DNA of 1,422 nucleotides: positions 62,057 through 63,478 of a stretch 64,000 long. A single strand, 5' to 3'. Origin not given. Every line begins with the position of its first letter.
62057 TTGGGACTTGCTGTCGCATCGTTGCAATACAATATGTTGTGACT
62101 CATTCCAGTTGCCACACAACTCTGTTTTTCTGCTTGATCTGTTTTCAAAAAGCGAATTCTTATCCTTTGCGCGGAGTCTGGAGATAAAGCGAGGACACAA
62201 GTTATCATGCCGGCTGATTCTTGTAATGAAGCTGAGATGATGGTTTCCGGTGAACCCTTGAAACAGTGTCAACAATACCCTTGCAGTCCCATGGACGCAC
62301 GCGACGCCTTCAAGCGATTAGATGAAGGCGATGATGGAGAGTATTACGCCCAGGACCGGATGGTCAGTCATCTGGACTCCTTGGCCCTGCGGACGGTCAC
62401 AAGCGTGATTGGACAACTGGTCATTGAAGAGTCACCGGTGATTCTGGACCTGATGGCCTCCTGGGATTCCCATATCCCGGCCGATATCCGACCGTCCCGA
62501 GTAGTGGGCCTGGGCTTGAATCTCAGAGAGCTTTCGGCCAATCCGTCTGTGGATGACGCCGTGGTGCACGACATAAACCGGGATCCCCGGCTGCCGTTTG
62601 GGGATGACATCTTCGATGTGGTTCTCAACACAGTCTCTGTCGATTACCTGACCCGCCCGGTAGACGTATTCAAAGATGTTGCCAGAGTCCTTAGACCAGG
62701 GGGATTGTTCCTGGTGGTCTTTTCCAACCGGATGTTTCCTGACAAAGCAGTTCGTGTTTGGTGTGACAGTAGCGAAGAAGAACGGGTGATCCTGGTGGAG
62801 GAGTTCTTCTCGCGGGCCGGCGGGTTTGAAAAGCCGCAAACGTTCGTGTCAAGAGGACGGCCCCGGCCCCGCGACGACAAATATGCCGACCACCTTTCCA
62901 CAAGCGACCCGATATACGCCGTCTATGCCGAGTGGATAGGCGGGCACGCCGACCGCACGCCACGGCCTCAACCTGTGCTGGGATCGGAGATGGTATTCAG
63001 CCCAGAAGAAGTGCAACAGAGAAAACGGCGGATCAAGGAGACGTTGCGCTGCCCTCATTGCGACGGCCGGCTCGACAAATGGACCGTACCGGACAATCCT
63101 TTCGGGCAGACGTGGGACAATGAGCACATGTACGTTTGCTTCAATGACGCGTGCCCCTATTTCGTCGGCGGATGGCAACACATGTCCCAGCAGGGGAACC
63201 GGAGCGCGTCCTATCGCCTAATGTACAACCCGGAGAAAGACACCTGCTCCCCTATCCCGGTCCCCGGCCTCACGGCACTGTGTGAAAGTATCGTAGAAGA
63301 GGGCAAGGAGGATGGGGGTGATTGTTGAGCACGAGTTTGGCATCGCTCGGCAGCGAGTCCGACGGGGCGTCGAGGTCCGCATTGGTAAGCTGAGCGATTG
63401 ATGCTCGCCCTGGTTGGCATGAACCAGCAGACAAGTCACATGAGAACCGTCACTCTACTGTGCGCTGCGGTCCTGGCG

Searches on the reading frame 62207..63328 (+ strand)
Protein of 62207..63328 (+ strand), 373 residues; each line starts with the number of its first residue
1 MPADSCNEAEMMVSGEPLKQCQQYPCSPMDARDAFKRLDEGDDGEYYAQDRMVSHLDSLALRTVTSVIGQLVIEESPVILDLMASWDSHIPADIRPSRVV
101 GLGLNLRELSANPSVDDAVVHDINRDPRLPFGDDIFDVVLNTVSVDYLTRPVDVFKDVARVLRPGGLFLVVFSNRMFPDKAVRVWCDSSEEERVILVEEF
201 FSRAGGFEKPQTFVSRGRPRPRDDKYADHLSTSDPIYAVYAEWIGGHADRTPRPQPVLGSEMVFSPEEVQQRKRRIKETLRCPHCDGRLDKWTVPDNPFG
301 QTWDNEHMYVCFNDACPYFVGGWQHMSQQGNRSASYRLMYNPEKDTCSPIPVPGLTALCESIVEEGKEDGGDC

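Call 48: search_protein_families(library=pfam, proteins=[window:62207-63328:+], max_evalue=0.0001)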
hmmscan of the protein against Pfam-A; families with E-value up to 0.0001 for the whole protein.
window:62207-63328:+ (373 aa): 1 family
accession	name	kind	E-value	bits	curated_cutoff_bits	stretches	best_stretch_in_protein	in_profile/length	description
PF08241.18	Methyltransf_11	-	3.2e-08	34.5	21.2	1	118-169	46-94/95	Methyltransferase domain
